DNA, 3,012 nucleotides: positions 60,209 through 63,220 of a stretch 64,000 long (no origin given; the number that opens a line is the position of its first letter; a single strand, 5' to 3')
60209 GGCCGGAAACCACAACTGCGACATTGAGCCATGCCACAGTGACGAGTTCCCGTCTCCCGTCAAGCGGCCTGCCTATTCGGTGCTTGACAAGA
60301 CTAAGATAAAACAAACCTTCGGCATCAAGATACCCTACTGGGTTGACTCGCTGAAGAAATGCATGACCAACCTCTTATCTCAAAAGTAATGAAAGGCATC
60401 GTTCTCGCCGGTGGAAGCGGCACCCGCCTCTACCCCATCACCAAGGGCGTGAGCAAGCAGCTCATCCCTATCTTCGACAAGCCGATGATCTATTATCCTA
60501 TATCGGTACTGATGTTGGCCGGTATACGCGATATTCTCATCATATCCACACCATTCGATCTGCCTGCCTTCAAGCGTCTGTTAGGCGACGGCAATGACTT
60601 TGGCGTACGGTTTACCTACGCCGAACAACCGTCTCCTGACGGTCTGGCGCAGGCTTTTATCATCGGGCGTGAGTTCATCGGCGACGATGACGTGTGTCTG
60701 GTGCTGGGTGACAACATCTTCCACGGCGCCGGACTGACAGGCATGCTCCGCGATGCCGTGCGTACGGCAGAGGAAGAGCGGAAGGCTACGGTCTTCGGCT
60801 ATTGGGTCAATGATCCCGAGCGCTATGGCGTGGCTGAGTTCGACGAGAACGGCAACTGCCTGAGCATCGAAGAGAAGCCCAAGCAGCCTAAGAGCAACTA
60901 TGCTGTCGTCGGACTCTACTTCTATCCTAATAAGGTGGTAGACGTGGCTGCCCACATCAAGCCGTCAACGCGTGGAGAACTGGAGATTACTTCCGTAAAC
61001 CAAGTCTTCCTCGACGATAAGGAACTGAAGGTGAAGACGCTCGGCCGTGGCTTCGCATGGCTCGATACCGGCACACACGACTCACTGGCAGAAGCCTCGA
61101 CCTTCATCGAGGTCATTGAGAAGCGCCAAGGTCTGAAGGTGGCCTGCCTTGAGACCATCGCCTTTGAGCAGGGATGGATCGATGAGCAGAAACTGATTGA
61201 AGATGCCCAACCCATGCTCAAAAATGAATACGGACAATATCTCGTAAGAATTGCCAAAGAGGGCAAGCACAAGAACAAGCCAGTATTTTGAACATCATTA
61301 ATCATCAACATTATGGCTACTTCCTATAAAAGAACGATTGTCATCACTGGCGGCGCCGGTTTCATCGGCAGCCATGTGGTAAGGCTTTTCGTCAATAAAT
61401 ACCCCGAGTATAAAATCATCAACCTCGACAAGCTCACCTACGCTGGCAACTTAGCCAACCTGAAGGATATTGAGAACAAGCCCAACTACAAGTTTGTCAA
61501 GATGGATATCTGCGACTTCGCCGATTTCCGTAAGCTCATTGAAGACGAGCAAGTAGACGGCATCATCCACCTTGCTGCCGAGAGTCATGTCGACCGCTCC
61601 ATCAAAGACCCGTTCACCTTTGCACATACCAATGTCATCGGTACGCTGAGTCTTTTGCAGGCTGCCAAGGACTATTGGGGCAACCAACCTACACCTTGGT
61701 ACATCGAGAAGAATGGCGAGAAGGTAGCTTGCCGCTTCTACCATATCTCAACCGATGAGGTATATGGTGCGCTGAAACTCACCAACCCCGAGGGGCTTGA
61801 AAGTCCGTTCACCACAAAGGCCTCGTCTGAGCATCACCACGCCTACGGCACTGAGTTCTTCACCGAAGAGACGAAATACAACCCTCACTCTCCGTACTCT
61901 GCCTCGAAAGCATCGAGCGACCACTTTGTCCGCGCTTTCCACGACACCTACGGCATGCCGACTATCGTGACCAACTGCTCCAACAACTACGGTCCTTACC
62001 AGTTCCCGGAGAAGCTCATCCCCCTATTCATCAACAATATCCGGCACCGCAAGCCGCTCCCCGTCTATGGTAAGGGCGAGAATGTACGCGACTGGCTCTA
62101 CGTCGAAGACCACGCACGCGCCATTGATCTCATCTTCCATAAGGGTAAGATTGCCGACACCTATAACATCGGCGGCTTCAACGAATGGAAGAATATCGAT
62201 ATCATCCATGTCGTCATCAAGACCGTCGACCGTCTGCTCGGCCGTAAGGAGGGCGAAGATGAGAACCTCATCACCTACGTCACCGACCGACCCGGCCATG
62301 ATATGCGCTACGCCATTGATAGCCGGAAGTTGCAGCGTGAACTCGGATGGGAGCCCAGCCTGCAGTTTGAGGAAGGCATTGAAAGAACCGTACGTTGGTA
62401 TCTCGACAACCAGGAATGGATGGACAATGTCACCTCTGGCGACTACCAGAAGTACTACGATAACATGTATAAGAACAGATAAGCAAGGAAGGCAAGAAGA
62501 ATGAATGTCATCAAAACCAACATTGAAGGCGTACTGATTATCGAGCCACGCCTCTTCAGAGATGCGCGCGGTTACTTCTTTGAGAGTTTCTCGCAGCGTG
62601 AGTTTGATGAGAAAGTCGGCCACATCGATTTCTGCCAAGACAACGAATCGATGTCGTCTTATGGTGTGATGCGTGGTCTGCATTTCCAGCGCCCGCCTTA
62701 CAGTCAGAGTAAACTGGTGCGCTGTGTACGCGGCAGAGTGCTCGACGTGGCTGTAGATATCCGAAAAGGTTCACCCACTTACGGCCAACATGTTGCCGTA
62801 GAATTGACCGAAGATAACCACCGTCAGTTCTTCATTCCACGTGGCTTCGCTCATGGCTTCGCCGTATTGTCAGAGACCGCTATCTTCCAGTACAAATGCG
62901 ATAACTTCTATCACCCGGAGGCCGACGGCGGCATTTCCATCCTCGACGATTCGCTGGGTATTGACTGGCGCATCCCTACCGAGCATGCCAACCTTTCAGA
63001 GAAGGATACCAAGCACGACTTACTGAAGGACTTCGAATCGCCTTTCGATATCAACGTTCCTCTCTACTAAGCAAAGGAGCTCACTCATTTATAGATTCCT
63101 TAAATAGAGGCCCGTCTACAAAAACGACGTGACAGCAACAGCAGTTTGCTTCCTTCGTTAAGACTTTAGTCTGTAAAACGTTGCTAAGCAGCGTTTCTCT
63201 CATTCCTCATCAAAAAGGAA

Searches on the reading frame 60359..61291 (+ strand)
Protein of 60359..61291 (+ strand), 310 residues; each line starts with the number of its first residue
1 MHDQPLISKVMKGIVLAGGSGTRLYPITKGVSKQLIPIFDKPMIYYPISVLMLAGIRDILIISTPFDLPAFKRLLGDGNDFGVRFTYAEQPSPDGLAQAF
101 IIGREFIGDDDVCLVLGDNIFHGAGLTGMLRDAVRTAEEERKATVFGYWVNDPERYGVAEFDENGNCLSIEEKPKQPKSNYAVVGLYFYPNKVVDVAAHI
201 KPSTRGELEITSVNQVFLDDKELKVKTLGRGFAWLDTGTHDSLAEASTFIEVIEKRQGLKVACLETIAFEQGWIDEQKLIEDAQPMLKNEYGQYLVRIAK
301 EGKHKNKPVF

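Call 84: search_protein_families(library=pfam, proteins=[window:60359-61291:+], max_evalue=0.00001)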
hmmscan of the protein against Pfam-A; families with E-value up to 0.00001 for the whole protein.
window:60359-61291:+ (310 aa): 2 families
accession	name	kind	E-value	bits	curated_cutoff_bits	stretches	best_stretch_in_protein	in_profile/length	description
PF00483.29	NTP_transferase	-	1.4e-75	254.5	21.2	1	12-251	1-243/245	Nucleotidyl transferase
PF12804.13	NTP_transf_3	-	2.5e-09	37.9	27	1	13-138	1-115/160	MobA-like NTP transferase domain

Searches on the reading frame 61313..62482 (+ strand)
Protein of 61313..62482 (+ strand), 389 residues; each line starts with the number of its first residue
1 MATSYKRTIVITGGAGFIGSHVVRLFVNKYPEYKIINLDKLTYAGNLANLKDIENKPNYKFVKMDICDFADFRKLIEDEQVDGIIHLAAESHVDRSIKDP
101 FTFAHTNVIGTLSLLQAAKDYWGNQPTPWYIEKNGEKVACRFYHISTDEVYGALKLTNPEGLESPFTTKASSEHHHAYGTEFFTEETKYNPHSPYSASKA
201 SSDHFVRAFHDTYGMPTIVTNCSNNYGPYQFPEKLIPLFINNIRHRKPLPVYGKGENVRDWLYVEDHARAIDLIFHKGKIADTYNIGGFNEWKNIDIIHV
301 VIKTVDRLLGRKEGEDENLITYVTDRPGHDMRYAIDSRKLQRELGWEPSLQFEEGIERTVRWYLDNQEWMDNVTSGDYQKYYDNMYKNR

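Call 84: search_protein_families(library=pfam, proteins=[window:61313-62482:+], max_evalue=0.00001)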
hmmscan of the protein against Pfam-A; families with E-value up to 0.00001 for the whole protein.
window:61313-62482:+ (389 aa): 6 families
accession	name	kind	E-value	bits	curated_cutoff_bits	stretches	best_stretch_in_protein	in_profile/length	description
PF16363.11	GDP_Man_Dehyd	-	8.2e-93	311.9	27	1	11-359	2-332/332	GDP-mannose 4,6 dehydratase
PF01370.27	Epimerase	-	8.7e-66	222.2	20.9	1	9-287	1-240/240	NAD dependent epimerase/dehydratase family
PF01073.25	3Beta_HSD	-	4.5e-16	59.1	22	1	10-120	1-105/280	3-beta hydroxysteroid dehydrogenase/isomerase family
PF02719.21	Polysacc_synt_2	-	1e-13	51.6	20.2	1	9-120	1-117/293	Polysaccharide biosynthesis protein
PF07993.18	NAD_binding_4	-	1e-11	44.9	20.1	1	71-224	81-206/258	Male sterility protein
PF04321.23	RmlD_sub_bind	-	5.1e-08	32.8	27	1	8-121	2-92/287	RmlD substrate binding domain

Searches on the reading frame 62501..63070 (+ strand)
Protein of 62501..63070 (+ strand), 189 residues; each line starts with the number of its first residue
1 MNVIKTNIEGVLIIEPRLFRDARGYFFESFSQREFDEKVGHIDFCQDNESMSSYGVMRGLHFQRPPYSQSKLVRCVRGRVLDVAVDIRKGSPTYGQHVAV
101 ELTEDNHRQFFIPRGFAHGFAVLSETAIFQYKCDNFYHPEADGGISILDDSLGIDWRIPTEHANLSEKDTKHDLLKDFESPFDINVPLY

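Call 84: search_protein_families(library=pfam, proteins=[window:62501-63070:+], max_evalue=0.00001)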
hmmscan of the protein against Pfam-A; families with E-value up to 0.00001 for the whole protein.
window:62501-63070:+ (189 aa): 1 family
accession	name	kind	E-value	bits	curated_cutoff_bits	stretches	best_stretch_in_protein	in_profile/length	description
PF00908.23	dTDP_sugar_isom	-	8.5e-72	240.8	27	1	5-177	1-168/168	dTDP-4-dehydrorhamnose 3,5-epimerase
